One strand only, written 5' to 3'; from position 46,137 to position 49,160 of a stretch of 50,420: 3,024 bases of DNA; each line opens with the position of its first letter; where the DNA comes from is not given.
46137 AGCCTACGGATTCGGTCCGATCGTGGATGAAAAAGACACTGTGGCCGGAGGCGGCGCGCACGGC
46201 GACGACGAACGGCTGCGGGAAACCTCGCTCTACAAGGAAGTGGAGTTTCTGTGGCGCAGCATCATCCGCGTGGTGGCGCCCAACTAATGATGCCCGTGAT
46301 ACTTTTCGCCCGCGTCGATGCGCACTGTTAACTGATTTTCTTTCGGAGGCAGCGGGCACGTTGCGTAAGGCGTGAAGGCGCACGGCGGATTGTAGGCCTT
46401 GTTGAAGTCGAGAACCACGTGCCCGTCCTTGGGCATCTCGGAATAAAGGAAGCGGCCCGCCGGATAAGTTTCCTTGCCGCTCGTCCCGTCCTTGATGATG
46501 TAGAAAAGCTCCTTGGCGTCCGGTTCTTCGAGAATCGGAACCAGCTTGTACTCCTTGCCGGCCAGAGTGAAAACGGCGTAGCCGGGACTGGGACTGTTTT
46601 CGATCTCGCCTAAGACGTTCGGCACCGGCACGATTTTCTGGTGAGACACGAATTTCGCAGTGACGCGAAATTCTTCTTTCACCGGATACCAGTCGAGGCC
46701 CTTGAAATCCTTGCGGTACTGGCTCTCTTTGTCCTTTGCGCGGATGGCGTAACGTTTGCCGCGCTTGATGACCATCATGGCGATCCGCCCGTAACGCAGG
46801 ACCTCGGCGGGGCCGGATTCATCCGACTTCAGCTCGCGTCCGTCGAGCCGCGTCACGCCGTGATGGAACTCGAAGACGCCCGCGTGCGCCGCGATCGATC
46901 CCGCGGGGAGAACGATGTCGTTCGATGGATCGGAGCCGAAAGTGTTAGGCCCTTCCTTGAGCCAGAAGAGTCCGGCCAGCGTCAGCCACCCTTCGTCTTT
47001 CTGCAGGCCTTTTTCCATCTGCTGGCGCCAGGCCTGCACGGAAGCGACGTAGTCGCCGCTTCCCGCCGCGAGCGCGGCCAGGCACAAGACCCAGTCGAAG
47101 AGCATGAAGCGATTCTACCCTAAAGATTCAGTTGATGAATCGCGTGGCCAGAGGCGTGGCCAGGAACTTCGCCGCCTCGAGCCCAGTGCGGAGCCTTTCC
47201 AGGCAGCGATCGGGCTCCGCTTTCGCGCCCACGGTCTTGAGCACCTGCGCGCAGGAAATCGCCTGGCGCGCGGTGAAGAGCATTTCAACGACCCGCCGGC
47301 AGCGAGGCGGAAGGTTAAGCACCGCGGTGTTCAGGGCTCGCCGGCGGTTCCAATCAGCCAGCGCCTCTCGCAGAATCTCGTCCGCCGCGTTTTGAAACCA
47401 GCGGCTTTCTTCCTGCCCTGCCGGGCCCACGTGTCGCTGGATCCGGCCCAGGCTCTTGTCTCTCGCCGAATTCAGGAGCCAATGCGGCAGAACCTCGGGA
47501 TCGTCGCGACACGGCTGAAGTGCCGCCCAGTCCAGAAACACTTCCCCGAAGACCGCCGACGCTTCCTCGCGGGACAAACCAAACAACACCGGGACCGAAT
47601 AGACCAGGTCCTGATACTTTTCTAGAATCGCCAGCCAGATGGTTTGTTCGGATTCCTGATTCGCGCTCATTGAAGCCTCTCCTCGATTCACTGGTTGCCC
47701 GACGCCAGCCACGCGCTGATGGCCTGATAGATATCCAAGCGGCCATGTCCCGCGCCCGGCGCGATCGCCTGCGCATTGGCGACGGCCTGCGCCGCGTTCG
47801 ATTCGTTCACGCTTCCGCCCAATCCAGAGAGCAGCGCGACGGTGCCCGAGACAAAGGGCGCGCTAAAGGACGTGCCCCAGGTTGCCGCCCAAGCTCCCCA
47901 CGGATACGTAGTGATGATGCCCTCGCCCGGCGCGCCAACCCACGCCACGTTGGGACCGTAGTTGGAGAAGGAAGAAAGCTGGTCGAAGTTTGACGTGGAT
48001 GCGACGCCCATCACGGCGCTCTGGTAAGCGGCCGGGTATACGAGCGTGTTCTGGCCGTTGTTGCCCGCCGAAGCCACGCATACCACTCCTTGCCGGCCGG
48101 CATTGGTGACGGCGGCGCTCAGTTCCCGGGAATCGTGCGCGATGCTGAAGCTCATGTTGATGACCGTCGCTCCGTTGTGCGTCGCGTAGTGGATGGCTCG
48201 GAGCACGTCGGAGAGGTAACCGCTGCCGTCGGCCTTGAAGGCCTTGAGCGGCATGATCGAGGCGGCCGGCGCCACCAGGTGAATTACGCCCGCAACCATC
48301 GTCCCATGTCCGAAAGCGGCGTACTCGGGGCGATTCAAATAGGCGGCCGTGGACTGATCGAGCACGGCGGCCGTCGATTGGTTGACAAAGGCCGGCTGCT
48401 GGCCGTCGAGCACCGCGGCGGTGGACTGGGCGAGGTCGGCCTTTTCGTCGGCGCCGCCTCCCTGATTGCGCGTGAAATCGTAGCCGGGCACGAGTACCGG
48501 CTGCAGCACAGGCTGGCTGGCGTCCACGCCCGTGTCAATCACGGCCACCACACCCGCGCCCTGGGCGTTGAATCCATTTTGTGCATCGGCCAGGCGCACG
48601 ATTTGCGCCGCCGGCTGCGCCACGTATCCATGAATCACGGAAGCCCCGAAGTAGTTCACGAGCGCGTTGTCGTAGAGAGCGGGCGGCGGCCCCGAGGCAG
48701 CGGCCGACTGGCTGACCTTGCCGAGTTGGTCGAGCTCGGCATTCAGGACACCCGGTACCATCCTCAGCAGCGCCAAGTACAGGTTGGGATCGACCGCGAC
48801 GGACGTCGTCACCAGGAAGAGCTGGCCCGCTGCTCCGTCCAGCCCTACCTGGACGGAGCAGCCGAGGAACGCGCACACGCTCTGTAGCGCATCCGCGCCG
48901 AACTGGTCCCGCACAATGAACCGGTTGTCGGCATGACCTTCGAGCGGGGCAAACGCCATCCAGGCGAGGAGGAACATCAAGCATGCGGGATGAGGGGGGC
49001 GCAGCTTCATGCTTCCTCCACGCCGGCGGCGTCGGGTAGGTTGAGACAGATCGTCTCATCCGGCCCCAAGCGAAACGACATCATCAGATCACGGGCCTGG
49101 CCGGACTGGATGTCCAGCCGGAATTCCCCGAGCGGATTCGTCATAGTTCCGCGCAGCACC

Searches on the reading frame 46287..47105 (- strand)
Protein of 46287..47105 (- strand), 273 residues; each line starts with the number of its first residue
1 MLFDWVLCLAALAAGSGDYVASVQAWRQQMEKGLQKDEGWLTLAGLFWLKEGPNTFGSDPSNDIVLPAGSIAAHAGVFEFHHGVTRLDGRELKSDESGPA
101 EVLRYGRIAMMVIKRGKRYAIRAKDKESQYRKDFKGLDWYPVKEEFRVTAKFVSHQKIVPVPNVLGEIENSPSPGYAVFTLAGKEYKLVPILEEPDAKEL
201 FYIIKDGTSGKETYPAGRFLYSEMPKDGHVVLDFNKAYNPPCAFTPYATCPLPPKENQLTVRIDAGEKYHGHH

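Call 108: search_protein_families(library=pfam, max_evalue=0.00001, proteins=[window:46287-47105:-])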
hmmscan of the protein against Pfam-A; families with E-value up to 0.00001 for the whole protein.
window:46287-47105:- (273 aa): 1 family
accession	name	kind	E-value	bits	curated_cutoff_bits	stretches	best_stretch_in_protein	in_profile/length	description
PF07920.16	DUF1684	-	6e-43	146.9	25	1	132-268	1-139/139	Protein of unknown function (DUF1684)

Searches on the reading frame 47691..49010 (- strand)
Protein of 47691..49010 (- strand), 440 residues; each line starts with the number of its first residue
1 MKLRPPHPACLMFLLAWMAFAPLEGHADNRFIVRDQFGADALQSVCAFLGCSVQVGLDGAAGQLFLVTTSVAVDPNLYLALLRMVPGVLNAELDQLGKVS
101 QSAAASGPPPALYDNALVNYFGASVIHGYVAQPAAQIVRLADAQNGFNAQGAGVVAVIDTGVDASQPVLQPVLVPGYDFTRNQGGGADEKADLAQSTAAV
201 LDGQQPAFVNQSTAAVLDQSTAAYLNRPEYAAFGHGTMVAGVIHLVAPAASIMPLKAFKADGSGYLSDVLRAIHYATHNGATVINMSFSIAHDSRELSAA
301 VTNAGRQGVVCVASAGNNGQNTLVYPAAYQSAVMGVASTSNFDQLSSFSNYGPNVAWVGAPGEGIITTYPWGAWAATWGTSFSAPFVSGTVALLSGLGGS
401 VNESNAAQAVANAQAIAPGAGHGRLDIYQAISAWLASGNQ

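Call 108: search_protein_families(library=pfam, max_evalue=0.00001, proteins=[window:47691-49010:-])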
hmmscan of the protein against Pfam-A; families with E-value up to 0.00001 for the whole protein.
window:47691-49010:- (440 aa): 1 family
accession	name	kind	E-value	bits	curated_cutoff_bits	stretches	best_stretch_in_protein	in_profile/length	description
PF00082.27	Peptidase_S8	-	4.1e-33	115.4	21.8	1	154-397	5-256/288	Subtilase family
